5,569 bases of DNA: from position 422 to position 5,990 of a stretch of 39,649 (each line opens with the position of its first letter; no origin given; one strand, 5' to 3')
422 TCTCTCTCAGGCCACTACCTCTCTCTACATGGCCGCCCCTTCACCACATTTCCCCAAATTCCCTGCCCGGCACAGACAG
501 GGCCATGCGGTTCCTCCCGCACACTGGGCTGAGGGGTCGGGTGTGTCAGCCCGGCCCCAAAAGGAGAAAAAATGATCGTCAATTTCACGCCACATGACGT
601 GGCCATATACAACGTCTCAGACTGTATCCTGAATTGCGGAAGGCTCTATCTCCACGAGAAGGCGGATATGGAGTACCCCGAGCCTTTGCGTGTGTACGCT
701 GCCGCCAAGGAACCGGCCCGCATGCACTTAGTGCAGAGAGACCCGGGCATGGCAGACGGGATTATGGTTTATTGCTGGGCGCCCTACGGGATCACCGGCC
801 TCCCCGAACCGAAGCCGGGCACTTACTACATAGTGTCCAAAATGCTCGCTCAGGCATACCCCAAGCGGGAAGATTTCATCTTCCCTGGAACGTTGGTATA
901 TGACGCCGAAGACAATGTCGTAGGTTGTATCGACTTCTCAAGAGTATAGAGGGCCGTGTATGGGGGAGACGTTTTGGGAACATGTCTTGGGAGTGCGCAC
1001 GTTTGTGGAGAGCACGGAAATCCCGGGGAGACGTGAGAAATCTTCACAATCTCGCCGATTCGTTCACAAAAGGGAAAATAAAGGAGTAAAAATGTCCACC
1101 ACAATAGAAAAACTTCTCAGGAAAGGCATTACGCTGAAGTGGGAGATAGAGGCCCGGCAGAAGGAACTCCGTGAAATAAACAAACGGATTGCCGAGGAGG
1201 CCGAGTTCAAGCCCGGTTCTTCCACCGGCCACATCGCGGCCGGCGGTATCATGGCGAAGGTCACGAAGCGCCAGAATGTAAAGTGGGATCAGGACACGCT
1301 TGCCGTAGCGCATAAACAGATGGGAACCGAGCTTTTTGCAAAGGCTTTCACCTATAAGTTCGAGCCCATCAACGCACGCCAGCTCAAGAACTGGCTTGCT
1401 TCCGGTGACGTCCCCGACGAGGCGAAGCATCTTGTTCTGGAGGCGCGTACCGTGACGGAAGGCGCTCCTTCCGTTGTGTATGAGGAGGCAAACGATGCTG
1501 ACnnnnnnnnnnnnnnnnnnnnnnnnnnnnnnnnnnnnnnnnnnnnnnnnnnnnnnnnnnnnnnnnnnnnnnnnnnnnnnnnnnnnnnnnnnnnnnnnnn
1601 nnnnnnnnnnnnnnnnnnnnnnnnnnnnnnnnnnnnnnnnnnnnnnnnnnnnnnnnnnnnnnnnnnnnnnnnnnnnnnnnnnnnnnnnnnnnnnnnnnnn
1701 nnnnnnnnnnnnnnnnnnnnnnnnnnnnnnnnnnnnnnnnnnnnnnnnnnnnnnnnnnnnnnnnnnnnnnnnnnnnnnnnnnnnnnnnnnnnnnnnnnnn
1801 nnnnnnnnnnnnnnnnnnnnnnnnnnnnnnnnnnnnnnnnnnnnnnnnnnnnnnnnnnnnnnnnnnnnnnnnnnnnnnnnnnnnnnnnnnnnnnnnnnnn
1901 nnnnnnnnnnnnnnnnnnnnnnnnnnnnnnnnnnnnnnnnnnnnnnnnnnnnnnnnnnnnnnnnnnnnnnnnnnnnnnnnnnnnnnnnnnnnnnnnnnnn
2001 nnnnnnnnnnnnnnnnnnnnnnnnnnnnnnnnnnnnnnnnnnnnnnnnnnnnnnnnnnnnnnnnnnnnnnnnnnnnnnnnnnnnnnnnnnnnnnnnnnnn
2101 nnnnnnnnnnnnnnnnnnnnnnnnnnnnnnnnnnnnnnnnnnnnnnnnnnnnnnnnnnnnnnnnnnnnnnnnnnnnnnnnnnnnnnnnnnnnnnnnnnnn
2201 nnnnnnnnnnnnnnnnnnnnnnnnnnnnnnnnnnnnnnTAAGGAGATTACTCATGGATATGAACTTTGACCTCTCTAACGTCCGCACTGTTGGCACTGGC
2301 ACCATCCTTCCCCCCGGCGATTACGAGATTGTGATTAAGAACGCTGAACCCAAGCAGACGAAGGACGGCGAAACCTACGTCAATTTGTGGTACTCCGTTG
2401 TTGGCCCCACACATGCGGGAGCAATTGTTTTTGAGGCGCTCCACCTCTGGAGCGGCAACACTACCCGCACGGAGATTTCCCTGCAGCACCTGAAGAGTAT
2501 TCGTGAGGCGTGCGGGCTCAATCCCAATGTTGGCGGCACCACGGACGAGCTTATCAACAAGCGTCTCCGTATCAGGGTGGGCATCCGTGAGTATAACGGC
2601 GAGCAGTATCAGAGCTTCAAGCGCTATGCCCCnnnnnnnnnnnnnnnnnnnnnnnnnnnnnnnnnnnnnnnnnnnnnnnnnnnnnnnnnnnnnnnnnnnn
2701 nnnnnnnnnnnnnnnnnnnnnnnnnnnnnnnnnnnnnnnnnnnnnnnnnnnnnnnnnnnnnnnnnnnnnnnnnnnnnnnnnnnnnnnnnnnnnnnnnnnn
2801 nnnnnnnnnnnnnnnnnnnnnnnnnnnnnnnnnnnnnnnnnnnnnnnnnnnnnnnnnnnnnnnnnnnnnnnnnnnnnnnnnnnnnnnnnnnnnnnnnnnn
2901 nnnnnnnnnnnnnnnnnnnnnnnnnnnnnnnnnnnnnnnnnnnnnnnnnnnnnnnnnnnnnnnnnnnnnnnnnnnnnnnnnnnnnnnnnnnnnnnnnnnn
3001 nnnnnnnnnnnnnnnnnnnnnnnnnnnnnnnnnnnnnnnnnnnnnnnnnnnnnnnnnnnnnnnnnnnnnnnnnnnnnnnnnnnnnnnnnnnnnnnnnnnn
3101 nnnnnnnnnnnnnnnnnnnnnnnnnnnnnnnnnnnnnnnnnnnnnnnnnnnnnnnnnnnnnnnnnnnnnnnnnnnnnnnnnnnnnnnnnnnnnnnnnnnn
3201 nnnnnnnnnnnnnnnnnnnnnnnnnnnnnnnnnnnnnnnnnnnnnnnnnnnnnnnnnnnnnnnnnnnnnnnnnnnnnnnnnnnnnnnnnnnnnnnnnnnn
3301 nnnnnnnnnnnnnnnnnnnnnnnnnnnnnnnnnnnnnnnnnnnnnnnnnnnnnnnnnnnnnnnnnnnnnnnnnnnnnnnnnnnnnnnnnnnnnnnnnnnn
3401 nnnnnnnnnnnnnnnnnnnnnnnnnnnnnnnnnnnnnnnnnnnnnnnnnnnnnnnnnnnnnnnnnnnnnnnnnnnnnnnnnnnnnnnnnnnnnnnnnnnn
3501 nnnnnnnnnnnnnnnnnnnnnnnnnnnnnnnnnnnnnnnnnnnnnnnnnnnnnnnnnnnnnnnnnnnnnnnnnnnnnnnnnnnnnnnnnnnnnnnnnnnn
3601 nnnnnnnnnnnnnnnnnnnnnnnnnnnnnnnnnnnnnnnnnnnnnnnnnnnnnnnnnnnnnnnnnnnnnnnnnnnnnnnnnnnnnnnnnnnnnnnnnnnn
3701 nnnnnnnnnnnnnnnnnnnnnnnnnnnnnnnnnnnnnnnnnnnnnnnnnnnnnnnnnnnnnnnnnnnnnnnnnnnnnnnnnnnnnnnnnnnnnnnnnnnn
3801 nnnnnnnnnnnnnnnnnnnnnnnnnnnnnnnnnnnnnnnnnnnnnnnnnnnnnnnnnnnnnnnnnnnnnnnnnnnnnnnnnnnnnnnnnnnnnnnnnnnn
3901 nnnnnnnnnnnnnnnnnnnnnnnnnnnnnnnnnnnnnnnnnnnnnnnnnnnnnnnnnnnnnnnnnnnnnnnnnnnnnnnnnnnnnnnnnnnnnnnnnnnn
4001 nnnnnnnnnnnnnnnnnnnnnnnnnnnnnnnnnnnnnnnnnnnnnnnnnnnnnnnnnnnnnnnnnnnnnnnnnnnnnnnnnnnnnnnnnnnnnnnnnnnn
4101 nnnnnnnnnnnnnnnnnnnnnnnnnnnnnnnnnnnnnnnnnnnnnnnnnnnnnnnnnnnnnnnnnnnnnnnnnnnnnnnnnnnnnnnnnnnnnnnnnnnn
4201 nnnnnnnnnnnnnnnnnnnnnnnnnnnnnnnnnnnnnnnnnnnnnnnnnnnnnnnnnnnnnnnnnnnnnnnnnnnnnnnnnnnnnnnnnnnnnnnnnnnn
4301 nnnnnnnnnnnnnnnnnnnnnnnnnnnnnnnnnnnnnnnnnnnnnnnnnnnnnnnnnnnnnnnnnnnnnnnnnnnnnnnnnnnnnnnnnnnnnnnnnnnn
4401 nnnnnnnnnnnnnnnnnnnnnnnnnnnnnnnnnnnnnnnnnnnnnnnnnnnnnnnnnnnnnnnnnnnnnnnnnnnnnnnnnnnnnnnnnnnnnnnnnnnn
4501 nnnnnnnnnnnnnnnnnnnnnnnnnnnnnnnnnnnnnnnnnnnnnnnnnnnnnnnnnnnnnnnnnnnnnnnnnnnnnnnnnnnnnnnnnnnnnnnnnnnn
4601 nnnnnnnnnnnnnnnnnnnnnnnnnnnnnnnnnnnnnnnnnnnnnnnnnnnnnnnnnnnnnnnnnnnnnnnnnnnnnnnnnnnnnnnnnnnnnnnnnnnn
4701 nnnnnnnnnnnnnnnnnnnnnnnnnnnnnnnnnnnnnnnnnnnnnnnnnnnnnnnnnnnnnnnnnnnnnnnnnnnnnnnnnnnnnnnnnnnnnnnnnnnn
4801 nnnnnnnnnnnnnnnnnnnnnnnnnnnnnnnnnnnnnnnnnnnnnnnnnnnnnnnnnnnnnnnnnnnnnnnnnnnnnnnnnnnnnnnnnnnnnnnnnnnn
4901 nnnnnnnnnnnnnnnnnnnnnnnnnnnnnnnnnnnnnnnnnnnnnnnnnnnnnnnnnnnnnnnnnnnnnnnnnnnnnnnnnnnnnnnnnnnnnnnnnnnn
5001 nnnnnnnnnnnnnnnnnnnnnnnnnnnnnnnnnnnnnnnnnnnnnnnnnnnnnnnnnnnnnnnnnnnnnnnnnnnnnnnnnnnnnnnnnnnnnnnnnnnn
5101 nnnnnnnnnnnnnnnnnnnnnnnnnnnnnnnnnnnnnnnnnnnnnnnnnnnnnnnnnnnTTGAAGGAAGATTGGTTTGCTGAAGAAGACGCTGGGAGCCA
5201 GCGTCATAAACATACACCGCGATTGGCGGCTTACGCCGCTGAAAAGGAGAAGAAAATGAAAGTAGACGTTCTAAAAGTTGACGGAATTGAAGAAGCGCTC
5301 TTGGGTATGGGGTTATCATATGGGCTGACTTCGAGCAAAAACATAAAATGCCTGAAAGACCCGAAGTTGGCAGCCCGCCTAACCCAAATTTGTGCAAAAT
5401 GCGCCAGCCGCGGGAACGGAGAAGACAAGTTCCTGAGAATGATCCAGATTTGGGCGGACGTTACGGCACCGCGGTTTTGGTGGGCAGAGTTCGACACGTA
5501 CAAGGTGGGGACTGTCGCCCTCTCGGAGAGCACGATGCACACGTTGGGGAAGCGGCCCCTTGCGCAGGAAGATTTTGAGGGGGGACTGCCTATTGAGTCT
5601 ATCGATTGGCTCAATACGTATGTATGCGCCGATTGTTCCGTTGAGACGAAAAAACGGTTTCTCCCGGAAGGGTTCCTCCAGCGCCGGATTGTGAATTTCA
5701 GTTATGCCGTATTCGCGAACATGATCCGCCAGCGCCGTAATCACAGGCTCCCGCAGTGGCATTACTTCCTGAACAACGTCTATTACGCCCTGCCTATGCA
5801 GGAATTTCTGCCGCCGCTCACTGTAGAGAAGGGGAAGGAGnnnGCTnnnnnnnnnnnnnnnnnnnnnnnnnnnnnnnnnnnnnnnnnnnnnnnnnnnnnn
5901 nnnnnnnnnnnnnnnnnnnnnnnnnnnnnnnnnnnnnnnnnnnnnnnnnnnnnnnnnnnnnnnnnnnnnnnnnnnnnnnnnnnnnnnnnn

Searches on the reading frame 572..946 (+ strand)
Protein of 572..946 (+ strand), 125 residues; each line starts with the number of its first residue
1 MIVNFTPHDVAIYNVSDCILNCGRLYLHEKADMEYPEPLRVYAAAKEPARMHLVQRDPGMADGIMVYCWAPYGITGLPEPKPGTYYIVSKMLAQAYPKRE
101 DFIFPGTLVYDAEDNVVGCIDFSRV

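Call 14: search_protein_families(library=pfam, proteins=[window:572-946:+], max_evalue=0.01)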
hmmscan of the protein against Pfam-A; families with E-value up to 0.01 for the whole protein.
window:572-946:+ (125 aa): 0 families

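Call 75: search_protein_families(library=phrogs, proteins=[window:572-946:+], max_evalue=0.001)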
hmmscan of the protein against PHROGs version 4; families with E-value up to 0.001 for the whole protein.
window:572-946:+ (125 aa): 2 families
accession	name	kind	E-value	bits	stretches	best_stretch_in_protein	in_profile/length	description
phrog_21731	-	unknown function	4.5e-11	43.3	1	1-114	97-197/329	-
phrog_30542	-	unknown function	1.2e-10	42.1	1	42-124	150-236/237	-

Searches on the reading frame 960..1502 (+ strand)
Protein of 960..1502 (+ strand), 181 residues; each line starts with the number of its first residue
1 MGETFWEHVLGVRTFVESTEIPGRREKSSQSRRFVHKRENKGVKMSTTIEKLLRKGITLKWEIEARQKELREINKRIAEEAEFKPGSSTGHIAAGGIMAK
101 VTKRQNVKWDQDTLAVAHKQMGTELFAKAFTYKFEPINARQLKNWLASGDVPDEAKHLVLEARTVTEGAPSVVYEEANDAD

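Call 14: search_protein_families(library=pfam, proteins=[window:960-1502:+], max_evalue=0.01)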
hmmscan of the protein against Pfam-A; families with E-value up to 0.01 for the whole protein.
window:960-1502:+ (181 aa): 0 families

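Call 75: search_protein_families(library=phrogs, proteins=[window:960-1502:+], max_evalue=0.001)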
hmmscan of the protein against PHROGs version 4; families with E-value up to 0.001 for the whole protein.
window:960-1502:+ (181 aa): 2 families
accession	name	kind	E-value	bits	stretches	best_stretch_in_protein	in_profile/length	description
phrog_2480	-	unknown function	7.5e-12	46.5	1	46-178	21-149/152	-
phrog_27552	-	unknown function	0.00029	21.7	1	45-109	32-97/160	-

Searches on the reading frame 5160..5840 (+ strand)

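Call 14: search_protein_families(library=pfam, proteins=[window:5160-5840:+], max_evalue=0.01)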
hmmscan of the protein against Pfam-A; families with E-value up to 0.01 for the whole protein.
window:5160-5840:+ (227 aa): 0 families

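Call 75: search_protein_families(library=phrogs, proteins=[window:5160-5840:+], max_evalue=0.001)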
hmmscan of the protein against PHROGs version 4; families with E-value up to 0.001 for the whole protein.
window:5160-5840:+ (227 aa): 1 family
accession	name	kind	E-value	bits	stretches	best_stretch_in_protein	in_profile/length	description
phrog_6721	-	unknown function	3.9e-29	102.9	2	31-131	6-106/218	-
